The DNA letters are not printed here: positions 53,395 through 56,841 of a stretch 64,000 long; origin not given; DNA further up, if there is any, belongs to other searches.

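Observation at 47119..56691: TPR-kinase / NtrC-type sigma54 pair divergent from an operon of a CheY-like protein plus two giant T9SS-tagged proteins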

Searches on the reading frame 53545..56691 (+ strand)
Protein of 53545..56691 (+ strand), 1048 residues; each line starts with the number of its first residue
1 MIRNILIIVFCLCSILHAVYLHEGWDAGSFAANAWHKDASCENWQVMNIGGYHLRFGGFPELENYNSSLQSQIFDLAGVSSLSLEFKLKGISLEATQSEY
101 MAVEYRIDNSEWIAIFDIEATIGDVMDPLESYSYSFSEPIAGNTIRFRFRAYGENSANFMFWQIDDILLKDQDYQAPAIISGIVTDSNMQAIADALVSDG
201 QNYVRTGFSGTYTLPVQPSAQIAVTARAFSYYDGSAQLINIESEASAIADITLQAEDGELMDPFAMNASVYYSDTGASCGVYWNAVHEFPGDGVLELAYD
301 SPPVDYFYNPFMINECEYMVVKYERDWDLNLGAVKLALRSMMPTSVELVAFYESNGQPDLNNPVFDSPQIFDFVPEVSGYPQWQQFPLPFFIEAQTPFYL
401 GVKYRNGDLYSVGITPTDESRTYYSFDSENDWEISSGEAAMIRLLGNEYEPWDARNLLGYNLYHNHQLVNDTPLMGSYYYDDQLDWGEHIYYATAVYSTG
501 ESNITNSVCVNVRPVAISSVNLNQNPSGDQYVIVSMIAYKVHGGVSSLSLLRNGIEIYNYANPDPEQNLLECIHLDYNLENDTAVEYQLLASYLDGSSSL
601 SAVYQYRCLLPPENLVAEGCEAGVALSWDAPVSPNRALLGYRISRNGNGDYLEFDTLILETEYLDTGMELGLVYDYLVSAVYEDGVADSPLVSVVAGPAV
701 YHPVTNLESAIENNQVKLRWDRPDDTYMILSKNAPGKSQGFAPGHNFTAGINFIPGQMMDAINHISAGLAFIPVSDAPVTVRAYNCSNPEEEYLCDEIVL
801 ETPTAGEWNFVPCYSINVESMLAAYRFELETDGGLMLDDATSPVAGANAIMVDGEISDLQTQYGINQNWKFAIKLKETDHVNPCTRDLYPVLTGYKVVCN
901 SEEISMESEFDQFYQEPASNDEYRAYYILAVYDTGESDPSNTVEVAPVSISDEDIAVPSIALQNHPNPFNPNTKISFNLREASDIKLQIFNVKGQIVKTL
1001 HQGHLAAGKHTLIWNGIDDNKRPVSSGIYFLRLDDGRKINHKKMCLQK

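Call 3: search_protein_families(library=pfam, proteins=[window:53545-56691:+], max_evalue=0.01)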
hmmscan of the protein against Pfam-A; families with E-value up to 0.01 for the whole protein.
window:53545-56691:+ (1048 aa): 6 families
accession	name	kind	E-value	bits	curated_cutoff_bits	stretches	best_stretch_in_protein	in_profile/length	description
PF13860.13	FlgD_ig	-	8.7e-09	35.7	27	1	974-1031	11-71/79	FlgD Ig-like domain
PF18962.6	Por_Secre_tail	-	8.9e-07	29.6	27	1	966-1044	3-73/75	Secretion system C-terminal sorting domain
PF13620.12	CarboxypepD_reg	-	3.9e-06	27.5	32.3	1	180-254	2-82/82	Carboxypeptidase regulatory-like domain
PF18370.7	RGI_lyase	-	0.00019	22.1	27.8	0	443-507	24-82/86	Rhamnogalacturonan I lyases beta-sheet domain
PF16371.11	MetallophosN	-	0.0015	19.2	35.6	1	182-220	1-38/77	N terminal of Calcineurin-like phosphoesterase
PF13585.12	CHU_C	-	0.0032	18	27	0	974-1035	19-72/86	CHU_C Type IX secretion signal domain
